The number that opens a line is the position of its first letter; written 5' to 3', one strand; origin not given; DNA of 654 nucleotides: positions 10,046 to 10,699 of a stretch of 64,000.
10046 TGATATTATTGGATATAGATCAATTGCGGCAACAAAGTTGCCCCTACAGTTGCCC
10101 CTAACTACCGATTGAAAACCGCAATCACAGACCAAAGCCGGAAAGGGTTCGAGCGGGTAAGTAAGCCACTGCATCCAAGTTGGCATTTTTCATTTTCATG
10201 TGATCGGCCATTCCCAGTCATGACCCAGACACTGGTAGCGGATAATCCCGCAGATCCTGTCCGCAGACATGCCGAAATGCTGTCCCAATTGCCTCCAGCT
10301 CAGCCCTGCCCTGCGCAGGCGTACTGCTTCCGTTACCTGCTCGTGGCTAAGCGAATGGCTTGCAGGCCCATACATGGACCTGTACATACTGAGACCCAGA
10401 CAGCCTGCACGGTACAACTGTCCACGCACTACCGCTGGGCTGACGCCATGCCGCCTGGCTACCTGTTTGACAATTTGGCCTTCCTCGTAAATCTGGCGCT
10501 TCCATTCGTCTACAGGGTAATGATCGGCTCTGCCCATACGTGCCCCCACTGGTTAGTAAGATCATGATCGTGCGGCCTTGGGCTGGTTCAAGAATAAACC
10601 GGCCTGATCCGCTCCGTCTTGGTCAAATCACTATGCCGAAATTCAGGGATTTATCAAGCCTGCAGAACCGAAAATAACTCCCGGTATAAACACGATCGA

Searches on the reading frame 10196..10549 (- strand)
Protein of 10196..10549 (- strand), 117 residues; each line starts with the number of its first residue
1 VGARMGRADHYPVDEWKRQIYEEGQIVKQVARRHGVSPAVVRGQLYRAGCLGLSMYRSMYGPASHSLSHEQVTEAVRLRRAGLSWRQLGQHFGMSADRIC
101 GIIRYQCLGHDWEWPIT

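Call 7: search_protein_families(library=pfam, proteins=[window:10196-10549:-], max_evalue=0.01)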
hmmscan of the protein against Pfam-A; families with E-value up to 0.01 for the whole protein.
window:10196-10549:- (117 aa): 4 families
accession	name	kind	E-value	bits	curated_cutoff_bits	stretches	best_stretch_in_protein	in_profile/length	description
PF13384.12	HTH_23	-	1.2e-06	28.6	24.6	1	74-105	9-40/50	Homeodomain-like domain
PF01527.26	HTH_Tnp_1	-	0.00019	22.1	24.1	1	18-41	17-40/75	Transposase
PF02796.21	HTH_7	-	0.00063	20.3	23.8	0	19-39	16-36/45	Helix-turn-helix domain of resolvase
PF13936.12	HTH_38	-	0.00076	19.6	27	0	65-95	3-33/44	Helix-turn-helix domain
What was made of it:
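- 10196..10537 (-): Gene for a 113-aa protein with two three-helix HTH domains. It is the candidate binder of the arrays. Pfam gives HTH_23 at 1.2e-6 and weak HTH_7, HTH_38 and HTH_Tnp_1 (call 7).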

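Call 16: find_homologous_proteins(query=window:10196-10549:-, max_evalue=0.001)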
Query window:10196-10549:- (117 aa): 2 proteins with E <= 0.001 among 6 candidates.
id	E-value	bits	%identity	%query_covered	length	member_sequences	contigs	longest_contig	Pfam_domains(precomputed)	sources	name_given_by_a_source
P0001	3.1e-45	171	71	96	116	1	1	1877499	-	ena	-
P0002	5.1e-41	157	68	91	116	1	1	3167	PF13384.13,PF13936.13,PF04545.23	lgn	-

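Call 17: find_encoding_contigs(protein=P0001, flank=10000)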
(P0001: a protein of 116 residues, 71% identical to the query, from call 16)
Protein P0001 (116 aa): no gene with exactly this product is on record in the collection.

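Call 18: find_encoding_contigs(protein=P0002, flank=10000)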
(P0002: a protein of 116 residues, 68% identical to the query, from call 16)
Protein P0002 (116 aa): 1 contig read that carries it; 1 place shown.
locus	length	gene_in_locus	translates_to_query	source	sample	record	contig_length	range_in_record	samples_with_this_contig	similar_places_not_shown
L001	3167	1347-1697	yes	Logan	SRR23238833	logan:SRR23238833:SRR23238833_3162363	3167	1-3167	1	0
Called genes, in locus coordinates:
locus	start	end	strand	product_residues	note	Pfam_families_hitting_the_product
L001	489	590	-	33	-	-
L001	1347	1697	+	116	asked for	PF04545:Sigma70_r4 (faint), PF13384:HTH_23 (faint), PF13936:HTH_38 (faint)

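Call 27: find_related_loci(query=A2, collection=genome_contigs, flank=10000)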
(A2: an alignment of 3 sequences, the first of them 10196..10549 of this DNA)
Query A2 (117 aa) in genome_contigs; peptide patterns used: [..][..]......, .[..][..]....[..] (x = any residue, [..] = any of these).
47 stretches matched a pattern, but none encodes a relative of the query by tblastn (E <= 1e-3).
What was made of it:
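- Tried and rejected: The HTH alignment against genome_contigs gave 47 pattern hits, none homologous (call 27).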

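Call 30: search_protein_families(library=phrogs, proteins=[window:10196-10537:-], max_evalue=0.01)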
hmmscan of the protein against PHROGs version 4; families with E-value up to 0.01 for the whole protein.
window:10196-10537:- (113 aa): 4 families
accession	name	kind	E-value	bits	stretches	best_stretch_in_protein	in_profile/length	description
phrog_20467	-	DNA, RNA and nucleotide metabolism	4.6e-05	24.3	0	58-101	58-101/112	HNH endonuclease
phrog_11376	-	unknown function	0.00026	22.2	1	62-101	42-81/134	-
phrog_16311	-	unknown function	0.0013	19.9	0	65-101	7-44/151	-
phrog_664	-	DNA, RNA and nucleotide metabolism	0.0029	18.5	1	19-91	51-113/210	DNA binding protein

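Call 44: search_protein_representatives(alignment_id=A2)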
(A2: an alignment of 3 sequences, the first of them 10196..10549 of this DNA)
Query: 3 sequences, 116 profile positions. Proteins with E-value up to 0.001 (for the whole library): 258; up to 1e-10: 20; up to 1e-30: 2. The best 150 are listed.
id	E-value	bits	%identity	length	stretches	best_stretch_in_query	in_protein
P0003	7.8e-34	132.5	-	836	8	7-107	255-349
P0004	2.0e-33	131.2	-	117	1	1-115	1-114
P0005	1.6e-23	99.2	-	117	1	1-112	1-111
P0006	6.5e-20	87.6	-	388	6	5-45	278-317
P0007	3.6e-18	82.0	-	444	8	6-100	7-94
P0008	6.9e-17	77.9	-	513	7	5-99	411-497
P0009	4.3e-15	72.1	-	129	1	6-113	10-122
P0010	2.0e-14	69.9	-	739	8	15-101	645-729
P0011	4.7e-14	68.7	-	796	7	4-97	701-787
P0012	5.6e-14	68.5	-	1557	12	18-106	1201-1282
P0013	3.6e-12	62.7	-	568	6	14-99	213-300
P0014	3.6e-12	62.7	-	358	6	54-99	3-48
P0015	8.1e-12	61.5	-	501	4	16-99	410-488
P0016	1.1e-11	61.1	-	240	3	13-97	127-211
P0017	2.7e-11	59.8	-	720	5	11-96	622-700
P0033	1.5e-08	51.0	-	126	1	4-113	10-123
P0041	3.5e-08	49.8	-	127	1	11-113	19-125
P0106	3.2e-05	40.3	-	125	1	17-114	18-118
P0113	4.0e-05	39.9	-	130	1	12-113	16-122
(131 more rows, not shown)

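Call 45: search_protein_families(library=pfam, proteins=[P0003, P0004, P0005, P0006, P0007, P0008, P0009, P0010, P0012, P0033], max_evalue=0.001)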
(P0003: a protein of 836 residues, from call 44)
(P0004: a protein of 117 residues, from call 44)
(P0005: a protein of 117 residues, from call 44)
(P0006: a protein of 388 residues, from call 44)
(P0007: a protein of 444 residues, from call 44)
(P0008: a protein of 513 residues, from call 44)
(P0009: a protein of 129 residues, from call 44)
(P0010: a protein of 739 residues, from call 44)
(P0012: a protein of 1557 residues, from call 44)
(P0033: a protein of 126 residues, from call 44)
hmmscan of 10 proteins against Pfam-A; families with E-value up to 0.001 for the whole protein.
P0003 (836 aa): 53 families (the best 25 are shown)
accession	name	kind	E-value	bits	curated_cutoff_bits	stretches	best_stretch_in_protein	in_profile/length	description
PF04545.22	Sigma70_r4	-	7.4e-57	189.1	24.1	1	4-32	16-44/50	Sigma-70, region 4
PF02796.21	HTH_7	-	1.4e-47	160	23.8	0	558-589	9-40/45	Helix-turn-helix domain of resolvase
PF13384.12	HTH_23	-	1.4e-45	152.4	24.6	0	53-77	13-37/50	Homeodomain-like domain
PF13518.12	HTH_28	-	6.7e-30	103.3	25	0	361-385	8-32/52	Helix-turn-helix domain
PF13936.12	HTH_38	-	2.3e-27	94.9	27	0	724-760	3-39/44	Helix-turn-helix domain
PF13542.12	HTH_Tnp_ISL3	-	7.2e-27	93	27.4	0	568-592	25-48/51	Helix-turn-helix domain of transposase family ISL3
PF04255.20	DUF433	-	1.7e-20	73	23.6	0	155-186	21-53/56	Protein of unknown function (DUF433)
PF14493.12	HTH_40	-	5.2e-20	72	27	0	561-594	3-36/89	Helix-turn-helix domain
PF21531.3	Rv2175c_wHTH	-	3.7e-19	68.9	27.1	0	531-550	20-39/57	DNA-binding protein Rv2175c, wHTH domain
PF00165.29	HTH_AraC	-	4.8e-18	65.3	26.6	1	362-392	5-36/42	Bacterial regulatory helix-turn-helix proteins, AraC family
PF12802.13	MarR_2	-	2.1e-17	63.5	27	0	564-588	12-38/61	MarR family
PF10975.14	DUF2802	-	9.2e-17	61.4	33.5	0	361-379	39-57/68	Protein of unknown function (DUF2802)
PF04218.19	CENP-B_N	-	1e-16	60.7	21.2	0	518-555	14-51/53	CENP-B N-terminal DNA-binding domain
PF13412.12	HTH_24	-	2.6e-16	59.3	21.9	0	570-591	17-38/48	Winged helix-turn-helix DNA-binding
PF19575.5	HTH_58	-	5.3e-16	58.7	23.8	0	357-398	18-59/62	Helix-turn-helix domain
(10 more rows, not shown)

P0004 (117 aa): 4 families
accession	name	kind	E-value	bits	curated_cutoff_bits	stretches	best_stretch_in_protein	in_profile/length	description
PF04545.22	Sigma70_r4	-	5.9e-08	32.6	24.1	1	15-44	15-44/50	Sigma-70, region 4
PF13384.12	HTH_23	-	0.00021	21.4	24.6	0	15-43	13-39/50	Homeodomain-like domain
PF02796.21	HTH_7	-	0.00022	21.7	23.8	1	14-35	15-36/45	Helix-turn-helix domain of resolvase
PF15978.11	TnsD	-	0.00025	20.6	32.4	1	13-99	192-265/355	Tn7-like transposition protein D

P0005 (117 aa): 0 families

P0006 (388 aa): 48 families (the best 25 are shown)
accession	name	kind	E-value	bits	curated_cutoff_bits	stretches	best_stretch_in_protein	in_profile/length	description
PF02796.21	HTH_7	-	2.5e-34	117.6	23.8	4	337-366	11-40/45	Helix-turn-helix domain of resolvase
PF04545.22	Sigma70_r4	-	2.4e-29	101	24.1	2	33-60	14-41/50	Sigma-70, region 4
PF08281.18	Sigma70_r4_2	-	1.3e-23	82.8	25.7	1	340-368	18-47/54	Sigma-70, region 4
PF13384.12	HTH_23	-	1.7e-23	82.1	24.6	2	340-368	10-41/50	Homeodomain-like domain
PF13518.12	HTH_28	-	5.2e-22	78.1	25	2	339-366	4-31/52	Helix-turn-helix domain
PF19575.5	HTH_58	-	1.7e-21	76.3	23.8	1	77-123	11-57/62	Helix-turn-helix domain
PF14493.12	HTH_40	-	4.5e-17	62.6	27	0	343-371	8-36/89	Helix-turn-helix domain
PF13936.12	HTH_38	-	3.7e-16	59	27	2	342-366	15-39/44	Helix-turn-helix domain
PF13404.12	HTH_AsnC-type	-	9.7e-15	54.6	27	0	349-368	19-38/42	AsnC-type helix-turn-helix domain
PF13412.12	HTH_24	-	1.7e-14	53.5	21.9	0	346-367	16-37/48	Winged helix-turn-helix DNA-binding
PF08279.18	HTH_11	-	2.3e-13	50.3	25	0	342-367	8-35/55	HTH domain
PF13551.12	HTH_29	-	4.9e-13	49.4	28.1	1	340-384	4-55/64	Winged helix-turn helix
PF13542.12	HTH_Tnp_ISL3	-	9.2e-13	47.9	27.4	0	343-370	23-49/51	Helix-turn-helix domain of transposase family ISL3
PF04218.19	CENP-B_N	-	5.3e-12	45.6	21.2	0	341-366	16-41/53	CENP-B N-terminal DNA-binding domain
PF08220.18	HTH_DeoR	-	1.1e-11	44.7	21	0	345-366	12-33/57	DeoR-like helix-turn-helix domain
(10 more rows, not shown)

P0007 (444 aa): 64 families (the best 25 are shown)
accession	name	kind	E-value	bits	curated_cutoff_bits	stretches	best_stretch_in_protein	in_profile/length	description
PF04545.22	Sigma70_r4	-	7.5e-29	99.4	24.1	3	59-94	8-42/50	Sigma-70, region 4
PF13518.12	HTH_28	-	7.2e-28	96.8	25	0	263-289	8-34/52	Helix-turn-helix domain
PF19575.5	HTH_58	-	2.1e-26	92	23.8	1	259-301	18-60/62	Helix-turn-helix domain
PF05225.22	HTH_psq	-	4.6e-26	90.7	20.4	1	265-290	13-39/45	helix-turn-helix, Psq domain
PF13384.12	HTH_23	-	1.8e-23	82.1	24.6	0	59-94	6-39/50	Homeodomain-like domain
PF01381.28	HTH_3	-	6e-22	77.9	23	0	265-287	7-29/55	Helix-turn-helix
PF13412.12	HTH_24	-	4.1e-20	71.5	21.9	0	266-290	16-40/48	Winged helix-turn-helix DNA-binding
PF00392.27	GntR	-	6.8e-19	67.7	27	0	268-293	24-53/64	Bacterial regulatory proteins, gntR family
PF08220.18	HTH_DeoR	-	2.4e-16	59.7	21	0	268-302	15-52/57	DeoR-like helix-turn-helix domain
PF02796.21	HTH_7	-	1.9e-15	57.2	23.8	0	108-141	5-38/45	Helix-turn-helix domain of resolvase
PF04255.20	DUF433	-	2.1e-15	56.7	23.6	0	255-288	19-53/56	Protein of unknown function (DUF433)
PF08279.18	HTH_11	-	4.3e-15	55.8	25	0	264-289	12-37/55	HTH domain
PF08281.18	Sigma70_r4_2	-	5e-15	55.3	25.7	0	266-291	25-50/54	Sigma-70, region 4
PF01498.24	HTH_Tnp_Tc3_2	-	8.2e-13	48.9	31.5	0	271-298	17-49/72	Transposase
PF01527.26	HTH_Tnp_1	-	1.5e-12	48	24.1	0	48-121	4-74/75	Transposase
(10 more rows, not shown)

P0008 (513 aa): 31 families (the best 25 are shown)
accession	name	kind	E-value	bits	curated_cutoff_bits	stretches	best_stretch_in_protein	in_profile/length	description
PF04545.22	Sigma70_r4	-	4.6e-34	116.2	24.1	0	21-49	16-44/50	Sigma-70, region 4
PF13384.12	HTH_23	-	2.1e-31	107.3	24.6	0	420-448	12-40/50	Homeodomain-like domain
PF13936.12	HTH_38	-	3.7e-25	87.8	27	0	419-444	14-39/44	Helix-turn-helix domain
PF02796.21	HTH_7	-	4.9e-22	78.2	23.8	0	415-447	11-43/45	Helix-turn-helix domain of resolvase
PF13613.12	HTH_Tnp_4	-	2.6e-21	75.4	27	0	480-500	23-43/53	Helix-turn-helix of DDE superfamily endonuclease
PF13518.12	HTH_28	-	2.9e-19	69.3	25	0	421-445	8-32/52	Helix-turn-helix domain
PF00165.29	HTH_AraC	-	4.2e-16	59.1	26.6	0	124-151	5-32/42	Bacterial regulatory helix-turn-helix proteins, AraC family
PF19575.5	HTH_58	-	2.4e-14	53.4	23.8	0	68-112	18-62/62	Helix-turn-helix domain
PF17905.7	KH_GLD-3_4th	-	1.1e-12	48.3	23.3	0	109-126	60-77/80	GLD-3 4th KH domain (aka KH5)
PF04967.18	HTH_10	-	2.6e-12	46.8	23.1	0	424-449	22-47/53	HTH DNA binding domain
PF12802.13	MarR_2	-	5.4e-12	46.1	27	0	419-445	12-40/61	MarR family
PF04218.19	CENP-B_N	-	7.1e-11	42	21.2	0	420-445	17-42/53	CENP-B N-terminal DNA-binding domain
PF01381.28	HTH_3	-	6.7e-10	39.3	23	0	423-448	7-32/55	Helix-turn-helix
PF14493.12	HTH_40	-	9.7e-10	39.1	27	0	418-441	5-28/89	Helix-turn-helix domain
PF13560.12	HTH_31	-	2.4e-09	37.8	27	0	176-202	12-38/64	Helix-turn-helix domain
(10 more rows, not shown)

P0009 (129 aa): 0 families

P0010 (739 aa): 74 families (the best 25 are shown)
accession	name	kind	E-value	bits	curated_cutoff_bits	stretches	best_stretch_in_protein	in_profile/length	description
PF13384.12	HTH_23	-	1e-58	194.1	24.6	2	187-218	9-43/50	Homeodomain-like domain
PF02796.21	HTH_7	-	9.4e-57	189.4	23.8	5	178-216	4-42/45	Helix-turn-helix domain of resolvase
PF13551.12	HTH_29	-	2.1e-37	127.5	28.1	0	642-697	3-64/64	Winged helix-turn helix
PF13518.12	HTH_28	-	1.4e-34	118.3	25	0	187-217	4-33/52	Helix-turn-helix domain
PF13936.12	HTH_38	-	6.7e-34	115.8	27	0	177-217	2-42/44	Helix-turn-helix domain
PF08281.18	Sigma70_r4_2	-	4.8e-31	106.6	25.7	1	537-567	17-48/54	Sigma-70, region 4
PF14493.12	HTH_40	-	3.4e-27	95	27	0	597-625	6-34/89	Helix-turn-helix domain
PF08279.18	HTH_11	-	6.1e-24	84.1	25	0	694-731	3-40/55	HTH domain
PF06056.18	Terminase_5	-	3.7e-23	81.6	20.3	0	234-262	2-30/58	Putative ATPase subunit of terminase (gpP-like)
PF01527.26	HTH_Tnp_1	-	1.2e-22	80.4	24.1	0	692-734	8-51/75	Transposase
PF01381.28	HTH_3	-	5.6e-18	65.2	23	1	6-61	1-55/55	Helix-turn-helix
PF00196.25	GerE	-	5.2e-17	61.7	23.5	0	541-567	13-39/57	Bacterial regulatory proteins, luxR family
PF04218.19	CENP-B_N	-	2.6e-16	59.5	21.2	0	237-266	14-43/53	CENP-B N-terminal DNA-binding domain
PF13730.12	HTH_36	-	5.4e-15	55.4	25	0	647-678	18-53/55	Helix-turn-helix domain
PF13412.12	HTH_24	-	1.4e-14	53.9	21.9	0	139-170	17-48/48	Winged helix-turn-helix DNA-binding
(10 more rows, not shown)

P0012 (1557 aa): 91 families (the best 25 are shown)
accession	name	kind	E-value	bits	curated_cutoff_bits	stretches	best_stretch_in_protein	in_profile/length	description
PF13384.12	HTH_23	-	1.3e-122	397.3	24.6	10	1354-1389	9-44/50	Homeodomain-like domain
PF13518.12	HTH_28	-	5.7e-80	263.4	25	2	1354-1389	4-39/52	Helix-turn-helix domain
PF13693.12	HTH_35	-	1.3e-54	182.5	25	0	771-804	8-41/75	Winged helix-turn-helix DNA-binding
PF13551.12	HTH_29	-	1.9e-50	169.2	28.1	1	1353-1409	2-62/64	Winged helix-turn helix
PF13542.12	HTH_Tnp_ISL3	-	6.7e-49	163.6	27.4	0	707-750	7-49/51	Helix-turn-helix domain of transposase family ISL3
PF08281.18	Sigma70_r4_2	-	5.5e-45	151.3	25.7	0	1350-1385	13-49/54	Sigma-70, region 4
PF04545.22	Sigma70_r4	-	1.2e-43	146.8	24.1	1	223-257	6-41/50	Sigma-70, region 4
PF25787.1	HTH_SB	-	3.5e-43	145.6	43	1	290-323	14-47/53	Sleeping Beauty transposase HTH domain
PF02796.21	HTH_7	-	9.2e-39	131.8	23.8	0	1352-1380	11-39/45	Helix-turn-helix domain of resolvase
PF00196.25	GerE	-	9.6e-36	121.7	23.5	0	763-800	2-39/57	Bacterial regulatory proteins, luxR family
PF04967.18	HTH_10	-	2.7e-34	117.2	23.1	0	1417-1444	20-47/53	HTH DNA binding domain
PF14493.12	HTH_40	-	3.9e-32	110.8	27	0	560-631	7-78/89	Helix-turn-helix domain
PF04255.20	DUF433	-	2e-29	101.6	23.6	0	1087-1116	23-53/56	Protein of unknown function (DUF433)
PF12840.13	HTH_20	-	1.1e-28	99.4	27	0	887-910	12-37/51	Helix-turn-helix domain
PF01527.26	HTH_Tnp_1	-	6.1e-28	97.3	24.1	0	713-777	8-73/75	Transposase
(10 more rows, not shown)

P0033 (126 aa): 1 family
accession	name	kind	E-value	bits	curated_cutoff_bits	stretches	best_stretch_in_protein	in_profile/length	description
PF13384.12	HTH_23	-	0.00052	20.2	24.6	0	20-49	12-40/50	Homeodomain-like domain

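Call 48: find_homologous_proteins(query=A3, max_evalue=0.001)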
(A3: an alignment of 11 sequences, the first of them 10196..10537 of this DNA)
Query A3 (11 sequences) (113 aa, profile of the alignment): 6 proteins with E <= 0.001 among 1287 candidates.
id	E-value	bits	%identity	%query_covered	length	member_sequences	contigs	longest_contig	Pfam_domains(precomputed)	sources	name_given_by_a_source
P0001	2.9e-45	171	71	99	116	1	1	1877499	-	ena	-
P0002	5.9e-44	167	68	95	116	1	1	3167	PF13384.13,PF13936.13,PF04545.23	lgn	-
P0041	1.1e-36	143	30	86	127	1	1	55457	PF13518.13,PF04545.23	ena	-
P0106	3.3e-33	132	32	79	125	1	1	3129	-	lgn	-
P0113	3.8e-33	132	26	87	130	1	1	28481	PF04545.23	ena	-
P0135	1.3e-30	124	25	86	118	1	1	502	-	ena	-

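Call 49: find_encoding_contigs(protein=P0041, flank=10000)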
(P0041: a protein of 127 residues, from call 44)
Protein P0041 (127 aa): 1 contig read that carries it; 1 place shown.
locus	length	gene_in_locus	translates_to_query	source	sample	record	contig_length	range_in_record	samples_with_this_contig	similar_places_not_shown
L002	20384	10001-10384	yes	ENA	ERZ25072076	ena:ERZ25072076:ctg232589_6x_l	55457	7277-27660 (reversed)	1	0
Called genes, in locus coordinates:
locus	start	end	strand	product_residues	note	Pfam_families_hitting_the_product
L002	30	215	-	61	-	-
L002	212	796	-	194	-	-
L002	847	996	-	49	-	-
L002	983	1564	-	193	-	PF01844:HNH, PF14279:HNH_5 (weak)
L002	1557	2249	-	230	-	PF00145:DNA_methylase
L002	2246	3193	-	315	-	PF12760:Zn_ribbon_IS1595, PF12762:DDE_Tnp_IS1595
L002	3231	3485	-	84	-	-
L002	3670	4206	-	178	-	-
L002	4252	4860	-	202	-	-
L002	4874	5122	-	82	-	-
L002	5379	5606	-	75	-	-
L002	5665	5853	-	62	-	-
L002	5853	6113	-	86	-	-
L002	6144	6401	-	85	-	-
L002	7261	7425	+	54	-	-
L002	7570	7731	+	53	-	-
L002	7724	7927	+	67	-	-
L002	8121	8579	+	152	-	PF12760:Zn_ribbon_IS1595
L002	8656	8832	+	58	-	-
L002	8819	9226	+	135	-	-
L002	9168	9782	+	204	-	PF12705:PDDEXK_1 (weak)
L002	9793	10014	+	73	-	-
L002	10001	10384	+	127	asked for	PF04545:Sigma70_r4, PF13518:HTH_28 (faint)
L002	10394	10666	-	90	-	-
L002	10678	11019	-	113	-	-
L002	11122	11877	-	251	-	PF01170:UPF0020 (faint), PF01555:N6_N4_Mtase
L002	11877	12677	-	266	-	PF02086:MethyltransfD12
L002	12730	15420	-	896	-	PF01807:Zn_ribbon_DnaG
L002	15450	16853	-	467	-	PF00270:DEAD, PF04851:ResIII, PF18766:SWI2_SNF2 (weak), PF00271:Helicase_C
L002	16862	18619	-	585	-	-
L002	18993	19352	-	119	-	-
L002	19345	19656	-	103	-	-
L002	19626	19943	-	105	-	-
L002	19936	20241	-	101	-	-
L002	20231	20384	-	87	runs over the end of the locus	-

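Call 50: find_encoding_contigs(protein=P0113, flank=10000)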
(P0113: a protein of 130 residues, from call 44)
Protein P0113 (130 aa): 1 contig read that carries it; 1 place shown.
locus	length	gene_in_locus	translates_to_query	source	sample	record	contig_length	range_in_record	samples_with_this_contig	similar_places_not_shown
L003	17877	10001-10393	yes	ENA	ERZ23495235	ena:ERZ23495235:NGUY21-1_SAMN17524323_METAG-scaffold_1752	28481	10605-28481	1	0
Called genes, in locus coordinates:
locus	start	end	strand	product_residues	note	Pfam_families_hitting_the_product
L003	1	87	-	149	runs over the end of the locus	-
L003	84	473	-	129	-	-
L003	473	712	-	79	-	-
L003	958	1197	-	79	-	-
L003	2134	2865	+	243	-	-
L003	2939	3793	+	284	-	-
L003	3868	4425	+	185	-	-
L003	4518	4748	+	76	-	-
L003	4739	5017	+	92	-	-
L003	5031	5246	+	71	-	-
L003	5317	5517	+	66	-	-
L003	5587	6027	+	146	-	-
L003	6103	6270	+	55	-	-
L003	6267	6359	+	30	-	-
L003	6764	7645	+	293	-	-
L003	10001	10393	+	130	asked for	PF04545:Sigma70_r4 (faint)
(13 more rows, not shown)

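Call 51: find_encoding_contigs(protein=P0106, flank=10000)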
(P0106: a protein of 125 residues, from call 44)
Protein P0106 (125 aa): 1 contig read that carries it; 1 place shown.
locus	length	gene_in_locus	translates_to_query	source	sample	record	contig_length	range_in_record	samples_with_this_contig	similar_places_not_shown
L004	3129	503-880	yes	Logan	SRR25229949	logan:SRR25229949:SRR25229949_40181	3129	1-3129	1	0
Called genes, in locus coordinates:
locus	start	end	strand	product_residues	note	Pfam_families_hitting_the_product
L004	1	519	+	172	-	?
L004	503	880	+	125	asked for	-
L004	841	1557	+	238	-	-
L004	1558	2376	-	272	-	PF01555:N6_N4_Mtase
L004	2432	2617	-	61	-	-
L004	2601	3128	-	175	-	?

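Call 58: find_related_loci(query=A4, collection=metagenome_contigs, flank=6000)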
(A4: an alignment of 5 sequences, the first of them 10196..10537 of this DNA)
Query A4 (113 aa) in metagenome_contigs; peptide patterns used: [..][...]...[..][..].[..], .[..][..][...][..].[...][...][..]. (x = any residue, [..] = any of these).
194 stretches matched a pattern; 1 encode a relative of the query (tblastn E <= 1e-3); 1 distinct loci.
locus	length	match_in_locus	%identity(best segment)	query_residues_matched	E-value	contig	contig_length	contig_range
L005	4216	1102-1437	50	1-112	5e-34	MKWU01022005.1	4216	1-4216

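Call 59: find_related_loci(query=A4, collection=viral_contigs, flank=6000)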
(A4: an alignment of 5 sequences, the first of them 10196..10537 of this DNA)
Query A4 (113 aa) in viral_contigs; peptide patterns used: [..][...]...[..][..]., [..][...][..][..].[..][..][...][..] (x = any residue, [..] = any of these).
76 stretches matched a pattern, but none encodes a relative of the query by tblastn (E <= 1e-3).
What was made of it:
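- Tried and rejected: The HTH alignment against viral_contigs gave nothing (call 59).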

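Call 70: predict_structure(alignment_id=A3)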
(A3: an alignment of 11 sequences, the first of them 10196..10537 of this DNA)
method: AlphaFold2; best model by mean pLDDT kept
length: 113 residues; sequences in the alignment: 11
mean_pLDDT: 79.8   pTM: 0.50
mean pLDDT of the five models: 79.8, 79.8, 79.7, 79.5, 79.6
residues with pLDDT >= 90: 15; 70-90: 78; 50-70: 16; < 50: 4
segments of 3 or more residues with pLDDT < 50: 1-3
pLDDT, mean of each block of 10 residues (from residue 1): 66 80 83 87 79 58 81 92 89 83 82 79
secondary structure, 60 per line:
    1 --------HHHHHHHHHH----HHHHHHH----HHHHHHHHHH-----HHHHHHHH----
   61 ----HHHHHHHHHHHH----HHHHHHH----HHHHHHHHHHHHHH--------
elements in order: H9-18 H23-29 H34-43 H49-56 H65-76 H81-87 H92-105
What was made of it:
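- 10196..10537 (-): The AF2 model has pLDDT 80 and shows two HTH units (call 70).
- The protein is predicted to be two tandem three-helix HTH units (call 70).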

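Call 76: search_dna_similar(query=window:10196-10537:-, collection=plasmids, mode=protein, max_evalue=0.001, max_rows=25)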
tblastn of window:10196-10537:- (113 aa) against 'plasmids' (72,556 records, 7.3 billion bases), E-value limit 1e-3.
No match.

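Call 77: search_dna_similar(query=window:10196-10537:-, collection=phages, mode=protein, max_evalue=0.001, max_rows=25)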
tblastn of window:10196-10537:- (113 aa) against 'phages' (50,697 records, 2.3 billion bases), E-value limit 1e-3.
No match.
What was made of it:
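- Tried and rejected: tblastn of the HTH protein against plasmids and phages gave nothing (calls 76, 77).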

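Call 94: search_protein_families(library=ncbifam, proteins=[window:10196-10537:-], max_evalue=0.01)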
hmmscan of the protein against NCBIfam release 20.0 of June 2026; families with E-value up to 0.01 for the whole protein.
window:10196-10537:- (113 aa): 3 families
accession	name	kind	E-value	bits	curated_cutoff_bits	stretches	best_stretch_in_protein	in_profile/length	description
NF040595.1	HTH_Cbp1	equivalog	0.00033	20.6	140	1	13-105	8-89/135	CRISPR DNA repeat-binding protein Cbp1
TIGR02937.1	sigma70-ECF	superfamily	0.0062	16.2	42.9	0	67-98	121-153/165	sigma-70 family RNA polymerase sigma factor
TIGR04111.1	BcepMu_gp16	hypoth_equivalog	0.0087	16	34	0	11-37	4-30/55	phage-associated protein, BcepMu gp16 family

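Call 95: list_cluster_members(proteins=[P0001, window:10196-10537:-, window:11612-12076:+, window:24229-25329:-, window:22240-24129:-, window:25338-26591:-, window:31110-32366:-, window:16594-16965:+])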
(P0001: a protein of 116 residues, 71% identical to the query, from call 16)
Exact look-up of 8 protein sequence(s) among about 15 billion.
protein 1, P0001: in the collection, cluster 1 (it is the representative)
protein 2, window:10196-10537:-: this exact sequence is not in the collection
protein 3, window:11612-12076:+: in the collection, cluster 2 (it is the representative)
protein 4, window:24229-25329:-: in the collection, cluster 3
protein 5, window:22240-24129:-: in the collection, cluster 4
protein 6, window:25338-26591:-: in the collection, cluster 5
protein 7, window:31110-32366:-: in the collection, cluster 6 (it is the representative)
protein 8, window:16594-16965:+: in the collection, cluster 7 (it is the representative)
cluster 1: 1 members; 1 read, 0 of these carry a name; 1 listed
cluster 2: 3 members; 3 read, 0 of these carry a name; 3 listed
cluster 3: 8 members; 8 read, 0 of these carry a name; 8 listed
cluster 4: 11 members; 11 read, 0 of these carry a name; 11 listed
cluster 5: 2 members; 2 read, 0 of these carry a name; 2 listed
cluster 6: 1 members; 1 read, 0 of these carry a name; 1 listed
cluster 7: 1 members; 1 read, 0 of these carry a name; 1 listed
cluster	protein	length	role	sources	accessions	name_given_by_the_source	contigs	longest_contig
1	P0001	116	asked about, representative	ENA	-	-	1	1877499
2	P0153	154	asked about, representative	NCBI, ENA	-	-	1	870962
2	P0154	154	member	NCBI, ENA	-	-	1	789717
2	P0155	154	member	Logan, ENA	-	-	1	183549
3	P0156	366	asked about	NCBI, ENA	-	-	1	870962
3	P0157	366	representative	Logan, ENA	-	-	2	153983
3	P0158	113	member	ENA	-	-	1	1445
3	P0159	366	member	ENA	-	-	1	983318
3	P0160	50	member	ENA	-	-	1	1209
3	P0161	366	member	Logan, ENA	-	-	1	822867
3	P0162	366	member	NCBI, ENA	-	-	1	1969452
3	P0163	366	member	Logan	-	-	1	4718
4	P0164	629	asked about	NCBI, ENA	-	-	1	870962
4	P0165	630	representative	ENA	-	-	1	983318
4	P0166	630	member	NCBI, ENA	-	-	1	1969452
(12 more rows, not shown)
